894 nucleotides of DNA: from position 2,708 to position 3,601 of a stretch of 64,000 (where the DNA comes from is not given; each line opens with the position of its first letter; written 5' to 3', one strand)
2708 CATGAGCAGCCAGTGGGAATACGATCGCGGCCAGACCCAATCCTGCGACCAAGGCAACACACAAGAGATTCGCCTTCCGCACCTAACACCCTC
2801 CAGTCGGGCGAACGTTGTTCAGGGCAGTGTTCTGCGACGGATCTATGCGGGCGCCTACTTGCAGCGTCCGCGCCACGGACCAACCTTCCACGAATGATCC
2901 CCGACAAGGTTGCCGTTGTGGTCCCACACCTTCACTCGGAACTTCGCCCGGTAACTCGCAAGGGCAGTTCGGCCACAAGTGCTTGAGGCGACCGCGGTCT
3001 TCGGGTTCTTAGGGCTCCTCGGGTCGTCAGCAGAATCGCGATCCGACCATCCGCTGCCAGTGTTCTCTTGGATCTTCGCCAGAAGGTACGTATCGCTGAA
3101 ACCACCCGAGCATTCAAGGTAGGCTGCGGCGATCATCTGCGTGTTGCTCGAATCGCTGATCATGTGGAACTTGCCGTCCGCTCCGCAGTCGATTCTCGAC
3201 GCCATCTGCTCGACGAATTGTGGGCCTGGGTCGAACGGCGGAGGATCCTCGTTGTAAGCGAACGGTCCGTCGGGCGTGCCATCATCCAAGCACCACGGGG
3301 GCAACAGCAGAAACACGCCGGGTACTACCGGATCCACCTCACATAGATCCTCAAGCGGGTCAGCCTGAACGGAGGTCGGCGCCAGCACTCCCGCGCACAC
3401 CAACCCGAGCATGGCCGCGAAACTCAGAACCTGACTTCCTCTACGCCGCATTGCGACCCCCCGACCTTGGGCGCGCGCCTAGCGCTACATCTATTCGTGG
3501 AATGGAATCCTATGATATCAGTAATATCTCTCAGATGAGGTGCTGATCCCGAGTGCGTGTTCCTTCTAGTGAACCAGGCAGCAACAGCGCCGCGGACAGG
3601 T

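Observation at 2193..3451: Tandem duplicated 198-aa secreted proteins of an unrecognised family next to an AT-rich promoter island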

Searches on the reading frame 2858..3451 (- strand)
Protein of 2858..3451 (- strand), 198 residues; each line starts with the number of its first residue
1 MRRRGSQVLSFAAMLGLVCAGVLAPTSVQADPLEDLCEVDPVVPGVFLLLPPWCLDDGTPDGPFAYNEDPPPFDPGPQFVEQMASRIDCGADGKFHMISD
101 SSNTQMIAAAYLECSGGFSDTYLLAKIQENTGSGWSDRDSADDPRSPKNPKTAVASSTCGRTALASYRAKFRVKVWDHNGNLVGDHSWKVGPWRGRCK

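Call 5: search_protein_families(library=pfam, proteins=[window:2858-3451:-], max_evalue=10)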
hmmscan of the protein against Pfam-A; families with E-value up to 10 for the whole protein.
window:2858-3451:- (198 aa): 0 families

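Call 6: search_protein_families(library=ncbifam, proteins=[window:2858-3451:-], max_evalue=0.01)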
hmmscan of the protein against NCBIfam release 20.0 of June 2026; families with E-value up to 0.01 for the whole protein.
window:2858-3451:- (198 aa): 0 families

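Call 7: find_homologous_proteins(query=window:2858-3451:-, max_evalue=0.001)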
Query window:2858-3451:- (198 aa): 1 proteins with E <= 0.001 among 204 candidates.
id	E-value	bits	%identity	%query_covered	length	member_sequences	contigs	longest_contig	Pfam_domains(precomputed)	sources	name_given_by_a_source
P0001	3.4e-108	379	99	81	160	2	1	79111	-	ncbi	ncbi:MAG TPA: hypothetical protein VGB83_07270 [Actinomycetota bacterium]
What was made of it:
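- Tried and rejected: The 5.8-billion-cluster search with B alone returned only B itself (call 7).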

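Call 15: search_protein_representatives(alignment_id=A1)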
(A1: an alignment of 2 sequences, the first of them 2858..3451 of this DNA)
Query: 2 sequences, 200 profile positions. Proteins with E-value up to 0.001 (for the whole library): 1; up to 1e-10: 1; up to 1e-30: 1. The best 1 are listed.
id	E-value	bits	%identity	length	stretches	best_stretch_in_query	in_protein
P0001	9.4e-99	345.9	-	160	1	39-200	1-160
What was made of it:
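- Tried and rejected: The exhaustive hmmsearch of 1.84 billion representatives returned only the cluster holding the pair (call 15).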

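Call 18: find_related_loci(query=A1, collection=genome_contigs, flank=10000)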
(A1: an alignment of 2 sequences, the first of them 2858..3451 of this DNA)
Query A1 (198 aa) in genome_contigs; peptide patterns used: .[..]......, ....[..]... (x = any residue, [..] = any of these).
103 stretches matched a pattern, but none encodes a relative of the query by tblastn (E <= 1e-3).

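Call 19: find_related_loci(query=A1, collection=metagenome_contigs, flank=10000)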
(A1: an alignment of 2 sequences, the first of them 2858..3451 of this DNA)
Query A1 (198 aa) in metagenome_contigs; peptide patterns used: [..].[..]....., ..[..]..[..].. (x = any residue, [..] = any of these).
147 stretches matched a pattern, but none encodes a relative of the query by tblastn (E <= 1e-3).

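Call 20: find_related_loci(query=A1, collection=viral_contigs, flank=10000)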
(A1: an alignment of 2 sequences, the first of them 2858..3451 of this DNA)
Query A1 (198 aa) in viral_contigs; peptide patterns used: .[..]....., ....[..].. (x = any residue, [..] = any of these).
38 stretches matched a pattern, but none encodes a relative of the query by tblastn (E <= 1e-3).
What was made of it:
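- Tried and rejected: GTDB genomes, JGI metagenomes and IMG/VR gave none (calls 18-20).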

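Call 21: find_encoding_contigs(protein=P0001, flank=10000, max_places=6)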
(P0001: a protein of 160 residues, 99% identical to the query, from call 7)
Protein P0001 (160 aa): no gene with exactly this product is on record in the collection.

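Call 27: predict_structure(alignment_id=A2)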
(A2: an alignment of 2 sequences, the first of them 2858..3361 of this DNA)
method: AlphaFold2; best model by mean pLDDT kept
length: 168 residues; sequences in the alignment: 2
mean_pLDDT: 35.7   pTM: 0.28
mean pLDDT of the five models: 35.7, 33.6, 32.9, 31.3, 29.5
residues with pLDDT >= 90: 0; 70-90: 0; 50-70: 1; < 50: 167
segments of 3 or more residues with pLDDT < 50: 1-154, 156-168
pLDDT, mean of each block of 10 residues (from residue 1): 27 32 36 33 39 44 41 35 38 33 33 33 27 34 43 45 33
secondary structure, 60 per line:
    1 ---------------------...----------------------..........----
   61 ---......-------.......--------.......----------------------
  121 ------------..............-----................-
elements in order: H47-56 E64-69 E77-83 E92-98 E133-146 E152-167

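Call 29: search_solved_structures(query=A2, max_evalue=10, show_alignments=3)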
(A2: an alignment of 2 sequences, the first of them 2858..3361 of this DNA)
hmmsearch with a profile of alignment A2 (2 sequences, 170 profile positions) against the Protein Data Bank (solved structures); distinct sequences matched with E-value up to 10: 0.
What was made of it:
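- On Any curated protein family (Pfam-A, NCBIfam, PHROGs, PADLOC) or solved structure (PDB sequences): The PDB profile search returned nothing at E <= 10 (call 29).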

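Call 30: search_protein_families(library=phrogs, proteins=[window:2858-3451:-], max_evalue=10)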
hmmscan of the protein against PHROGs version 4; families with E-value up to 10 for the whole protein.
window:2858-3451:- (198 aa): 0 families

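Call 31: search_protein_families(library=padloc, proteins=[window:2858-3451:-], max_evalue=10)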
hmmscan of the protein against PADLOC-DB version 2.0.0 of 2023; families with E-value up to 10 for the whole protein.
window:2858-3451:- (198 aa): 0 families

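Call 38: find_homologous_proteins(query=A2, max_evalue=10)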
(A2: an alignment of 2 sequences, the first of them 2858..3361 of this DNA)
Query A2 (2 sequences) (168 aa, profile of the alignment): 2 proteins with E <= 10 among 712 candidates.
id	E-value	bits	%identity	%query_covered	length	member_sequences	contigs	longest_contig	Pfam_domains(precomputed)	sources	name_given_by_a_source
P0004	3.2e-103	361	61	100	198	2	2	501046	-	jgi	-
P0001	8.9e-97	340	99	95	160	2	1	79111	-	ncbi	ncbi:MAG TPA: hypothetical protein VGB83_07270 [Actinomycetota bacterium]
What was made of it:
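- Closest known: Small horizontally acquired genomic islets carrying lineage-specific. Different: The cargo has no homologue at all (calls 15, 38).
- No donor or homologue exists in any collection (calls 15, 18-20, 38).
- Tried and rejected: With the mature-region profile at E <= 10 it returned only A and B (call 38).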

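Call 40: search_dna_similar(query=window:2858-3451:-, collection=phages, mode=protein, max_evalue=1)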
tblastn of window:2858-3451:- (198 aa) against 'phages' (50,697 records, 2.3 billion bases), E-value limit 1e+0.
No match.

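Call 41: search_dna_similar(query=window:2858-3451:-, collection=plasmids, mode=protein, max_evalue=1)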
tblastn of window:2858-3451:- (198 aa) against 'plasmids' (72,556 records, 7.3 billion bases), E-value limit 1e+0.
No match.
